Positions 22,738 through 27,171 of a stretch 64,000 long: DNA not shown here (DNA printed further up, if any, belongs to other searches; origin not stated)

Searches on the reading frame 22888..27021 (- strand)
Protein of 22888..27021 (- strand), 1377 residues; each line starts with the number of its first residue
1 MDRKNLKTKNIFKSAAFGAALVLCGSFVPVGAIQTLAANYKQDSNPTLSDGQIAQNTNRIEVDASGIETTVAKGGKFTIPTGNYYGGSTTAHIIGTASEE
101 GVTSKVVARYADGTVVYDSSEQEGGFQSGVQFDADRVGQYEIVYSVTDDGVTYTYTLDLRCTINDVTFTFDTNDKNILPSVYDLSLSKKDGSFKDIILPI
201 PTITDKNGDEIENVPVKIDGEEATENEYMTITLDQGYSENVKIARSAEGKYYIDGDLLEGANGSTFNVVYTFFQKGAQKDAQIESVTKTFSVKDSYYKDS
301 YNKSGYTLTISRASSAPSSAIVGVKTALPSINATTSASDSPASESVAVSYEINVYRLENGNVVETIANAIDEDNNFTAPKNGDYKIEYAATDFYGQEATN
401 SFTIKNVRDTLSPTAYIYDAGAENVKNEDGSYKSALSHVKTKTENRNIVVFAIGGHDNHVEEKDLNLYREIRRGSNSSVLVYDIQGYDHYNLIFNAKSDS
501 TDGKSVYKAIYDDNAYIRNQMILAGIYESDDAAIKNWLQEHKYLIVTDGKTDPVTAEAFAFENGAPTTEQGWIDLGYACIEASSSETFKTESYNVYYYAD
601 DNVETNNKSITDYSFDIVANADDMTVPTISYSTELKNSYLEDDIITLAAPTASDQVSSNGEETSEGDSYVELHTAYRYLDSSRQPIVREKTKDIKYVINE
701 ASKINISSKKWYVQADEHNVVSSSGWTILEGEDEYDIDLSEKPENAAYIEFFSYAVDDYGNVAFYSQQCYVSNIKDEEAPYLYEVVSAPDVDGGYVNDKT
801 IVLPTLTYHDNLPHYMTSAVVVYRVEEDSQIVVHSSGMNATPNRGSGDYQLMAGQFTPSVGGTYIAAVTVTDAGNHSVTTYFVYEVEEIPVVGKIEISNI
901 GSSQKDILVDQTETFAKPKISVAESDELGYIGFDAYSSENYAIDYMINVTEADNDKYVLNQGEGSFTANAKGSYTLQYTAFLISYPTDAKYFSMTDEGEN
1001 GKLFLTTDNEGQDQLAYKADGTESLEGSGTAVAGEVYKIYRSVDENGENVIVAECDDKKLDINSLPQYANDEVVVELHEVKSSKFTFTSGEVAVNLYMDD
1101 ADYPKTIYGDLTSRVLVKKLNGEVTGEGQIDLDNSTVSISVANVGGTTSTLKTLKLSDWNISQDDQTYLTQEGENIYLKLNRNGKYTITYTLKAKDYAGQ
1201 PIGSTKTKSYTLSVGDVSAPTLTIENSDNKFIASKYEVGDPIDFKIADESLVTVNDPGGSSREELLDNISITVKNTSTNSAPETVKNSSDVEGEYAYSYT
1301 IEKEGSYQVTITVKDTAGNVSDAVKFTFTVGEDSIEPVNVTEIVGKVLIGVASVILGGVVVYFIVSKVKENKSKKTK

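Call 69: search_protein_families(library=pfam, proteins=[window:22888-27021:-], max_evalue=0.0001)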
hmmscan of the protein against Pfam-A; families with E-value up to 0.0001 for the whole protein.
window:22888-27021:- (1377 aa): 1 family
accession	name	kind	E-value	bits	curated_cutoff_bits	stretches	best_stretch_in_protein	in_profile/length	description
PF19077.6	Big_13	-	1.4e-05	26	27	1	1258-1330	30-100/102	Bacterial Ig-like domain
